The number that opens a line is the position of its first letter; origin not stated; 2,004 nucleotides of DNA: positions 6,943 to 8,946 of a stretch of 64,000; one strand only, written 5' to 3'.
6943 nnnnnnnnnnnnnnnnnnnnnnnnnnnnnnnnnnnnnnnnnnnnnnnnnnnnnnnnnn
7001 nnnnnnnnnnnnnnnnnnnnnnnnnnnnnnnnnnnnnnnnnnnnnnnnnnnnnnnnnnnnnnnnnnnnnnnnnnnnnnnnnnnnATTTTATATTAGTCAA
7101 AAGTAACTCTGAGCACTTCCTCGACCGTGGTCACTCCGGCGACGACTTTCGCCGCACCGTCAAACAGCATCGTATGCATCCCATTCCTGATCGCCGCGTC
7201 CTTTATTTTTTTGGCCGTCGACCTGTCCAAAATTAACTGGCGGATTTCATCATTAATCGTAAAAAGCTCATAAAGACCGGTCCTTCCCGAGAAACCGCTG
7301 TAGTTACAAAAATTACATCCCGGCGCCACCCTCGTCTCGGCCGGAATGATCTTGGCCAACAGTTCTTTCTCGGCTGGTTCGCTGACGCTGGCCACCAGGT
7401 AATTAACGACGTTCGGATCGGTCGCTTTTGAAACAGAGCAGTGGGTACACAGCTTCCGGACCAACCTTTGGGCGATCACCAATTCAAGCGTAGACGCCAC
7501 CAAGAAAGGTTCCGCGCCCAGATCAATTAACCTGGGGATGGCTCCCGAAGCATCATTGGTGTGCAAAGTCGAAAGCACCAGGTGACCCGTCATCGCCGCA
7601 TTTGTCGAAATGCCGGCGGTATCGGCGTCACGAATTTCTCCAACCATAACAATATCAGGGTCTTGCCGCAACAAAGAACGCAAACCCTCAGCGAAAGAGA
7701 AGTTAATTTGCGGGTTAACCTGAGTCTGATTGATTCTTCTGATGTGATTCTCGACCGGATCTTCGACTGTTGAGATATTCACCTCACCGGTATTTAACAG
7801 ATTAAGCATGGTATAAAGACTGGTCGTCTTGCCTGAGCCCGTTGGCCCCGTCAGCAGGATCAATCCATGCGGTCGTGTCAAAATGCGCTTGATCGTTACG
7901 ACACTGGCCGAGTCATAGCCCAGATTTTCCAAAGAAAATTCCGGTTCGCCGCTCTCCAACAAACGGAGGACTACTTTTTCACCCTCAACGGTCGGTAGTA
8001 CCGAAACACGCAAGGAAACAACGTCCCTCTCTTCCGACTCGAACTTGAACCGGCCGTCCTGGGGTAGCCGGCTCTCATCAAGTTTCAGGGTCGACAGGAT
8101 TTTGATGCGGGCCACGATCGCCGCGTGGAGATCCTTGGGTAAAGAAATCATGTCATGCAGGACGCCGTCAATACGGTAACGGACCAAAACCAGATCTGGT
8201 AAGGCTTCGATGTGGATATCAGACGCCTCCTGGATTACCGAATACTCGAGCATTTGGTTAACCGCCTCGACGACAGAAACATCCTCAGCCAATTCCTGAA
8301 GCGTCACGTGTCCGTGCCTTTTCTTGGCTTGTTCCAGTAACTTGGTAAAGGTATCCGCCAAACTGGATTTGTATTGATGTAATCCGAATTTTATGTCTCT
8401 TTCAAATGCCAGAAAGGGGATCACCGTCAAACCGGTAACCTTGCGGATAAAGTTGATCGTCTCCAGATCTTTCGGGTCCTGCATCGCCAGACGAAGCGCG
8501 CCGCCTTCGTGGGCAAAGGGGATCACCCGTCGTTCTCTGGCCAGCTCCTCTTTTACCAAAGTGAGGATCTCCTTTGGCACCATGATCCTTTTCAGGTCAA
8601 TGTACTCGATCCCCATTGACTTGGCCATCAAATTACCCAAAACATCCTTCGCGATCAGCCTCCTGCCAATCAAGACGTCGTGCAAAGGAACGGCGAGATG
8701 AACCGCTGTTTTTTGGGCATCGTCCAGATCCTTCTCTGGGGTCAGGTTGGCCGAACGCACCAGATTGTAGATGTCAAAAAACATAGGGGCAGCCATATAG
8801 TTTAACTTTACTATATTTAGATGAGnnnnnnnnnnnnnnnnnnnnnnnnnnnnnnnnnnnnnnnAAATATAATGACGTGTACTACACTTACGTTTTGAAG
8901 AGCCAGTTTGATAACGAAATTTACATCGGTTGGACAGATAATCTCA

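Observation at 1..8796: Two complete, separately organised type IV pilus clusters with duplicated PilB/PilC/PilM-N-O; PilM-PilN fused in cluster 1 only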

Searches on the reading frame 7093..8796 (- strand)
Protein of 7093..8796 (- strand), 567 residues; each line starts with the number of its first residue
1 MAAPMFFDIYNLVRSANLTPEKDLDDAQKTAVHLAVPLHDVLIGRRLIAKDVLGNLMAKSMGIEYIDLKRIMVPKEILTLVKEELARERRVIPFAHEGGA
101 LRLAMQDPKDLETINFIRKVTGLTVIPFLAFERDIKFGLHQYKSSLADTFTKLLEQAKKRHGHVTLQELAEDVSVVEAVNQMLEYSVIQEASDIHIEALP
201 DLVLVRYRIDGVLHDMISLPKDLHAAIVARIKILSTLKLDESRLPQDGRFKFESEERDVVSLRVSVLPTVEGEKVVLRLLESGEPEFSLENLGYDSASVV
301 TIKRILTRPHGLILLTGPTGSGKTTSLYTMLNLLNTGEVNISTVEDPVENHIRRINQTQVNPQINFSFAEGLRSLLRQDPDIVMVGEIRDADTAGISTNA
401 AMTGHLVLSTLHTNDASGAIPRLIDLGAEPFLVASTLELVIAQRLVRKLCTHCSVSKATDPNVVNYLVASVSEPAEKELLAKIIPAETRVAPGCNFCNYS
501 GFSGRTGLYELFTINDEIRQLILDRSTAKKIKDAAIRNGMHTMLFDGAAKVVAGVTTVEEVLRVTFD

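Call 4: search_protein_families(library=pfam, proteins=[window:7093-8796:-], max_evalue=0.01)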
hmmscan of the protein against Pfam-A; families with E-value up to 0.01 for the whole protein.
window:7093-8796:- (567 aa): 8 families
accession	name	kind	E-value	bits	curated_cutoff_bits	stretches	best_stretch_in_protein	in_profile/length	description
PF00437.27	T2SSE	-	1.4e-122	409.3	24.9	1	170-563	3-370/370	Type II/IV secretion system protein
PF05157.20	MshEN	-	2.4e-17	63.1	23.1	1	61-144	1-85/90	MshEN domain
PF13401.12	AAA_22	-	7.3e-05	23.5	27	1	309-355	4-50/130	AAA domain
PF13555.12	AAA_29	-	0.0015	18.6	27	1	306-335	18-47/61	P-loop containing region of AAA domain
PF13191.12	AAA_16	-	0.0016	19.4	32.6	0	308-358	23-64/167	AAA ATPase domain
PF00005.33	ABC_tran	-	0.0025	18.9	25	1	312-357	13-66/137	ABC transporter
PF13476.12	AAA_23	-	0.0036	18.4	27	1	310-368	19-79/201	AAA domain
PF13604.12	AAA_30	-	0.0038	17.4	27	1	302-336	10-44/191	AAA domain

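Call 26: search_protein_families(library=ncbifam, proteins=[window:7093-8796:-], max_evalue=0.01)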
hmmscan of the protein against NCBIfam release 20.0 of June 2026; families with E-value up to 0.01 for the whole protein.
window:7093-8796:- (567 aa): 24 families
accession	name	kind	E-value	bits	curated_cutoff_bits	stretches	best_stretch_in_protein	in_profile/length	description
TIGR02538.1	type_IV_pilB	equivalog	1e-158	529.5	675.65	1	12-566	5-563/564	type IV-A pilus assembly ATPase PilB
TIGR02533.1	type_II_gspE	equivalog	7.7e-156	519.5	630.25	1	84-565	7-486/486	type II secretion system ATPase GspE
NF053534.1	T4PilAsmATPsTfpB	equivalog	7.8e-134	447.2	850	1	164-565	186-582/584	type IV pilus assembly ATPase TfpB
NF007755.0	PRK10436.1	equivalog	2.5e-131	438.5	617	1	155-565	65-459/465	type II secretion system protein GspE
NF041000.1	ATPase_ComGA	equivalog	1.7e-71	240.3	300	1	181-447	2-266/267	competence type IV pilus ATPase ComGA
TIGR01420.1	pilT_fam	subfamily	9.4e-51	173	319.1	1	179-449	2-271/343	PilT/PilU family type 4a pilus ATPase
TIGR02525.1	plasmid_TraJ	equivalog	4.8e-22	78.4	368.3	1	305-446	144-298/372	plasmid transfer ATPase TraJ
TIGR02524.1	dot_icm_DotB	equivalog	3e-19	69.4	463.3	1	306-446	130-285/358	Dot/Icm type IV secretion system ATPase DotB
NF058587.1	archaellum_moto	equivalog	1.4e-13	50.4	550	1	313-425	278-395/527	archaellum flagellar ATPase motor FlaI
TIGR03819.1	heli_sec_ATPase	hypoth_equivalog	1.3e-12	47.6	373.15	1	210-442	81-316/340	TadA family conjugal transfer-associated ATPase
TIGR02782.1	TrbB_P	equivalog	1.7e-11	44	304.55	1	310-429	136-258/303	P-type conjugative transfer ATPase TrbB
TIGR02788.1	VirB11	equivalog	7e-11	41.7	249.95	1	313-428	147-267/308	P-type DNA transfer ATPase VirB11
NF010469.0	PRK13894.1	subfamily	4.8e-10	39.3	508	1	307-427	146-268/320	conjugal transfer ATPase TrbB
NF010407.0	PRK13833.1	subfamily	3.1e-09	36.7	499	1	312-429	146-265/323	conjugal transfer protein TrbB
NF010425.0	PRK13851.1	equivalog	4.5e-09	35.6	461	1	301-425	153-282/344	type IV secretion system protein VirB11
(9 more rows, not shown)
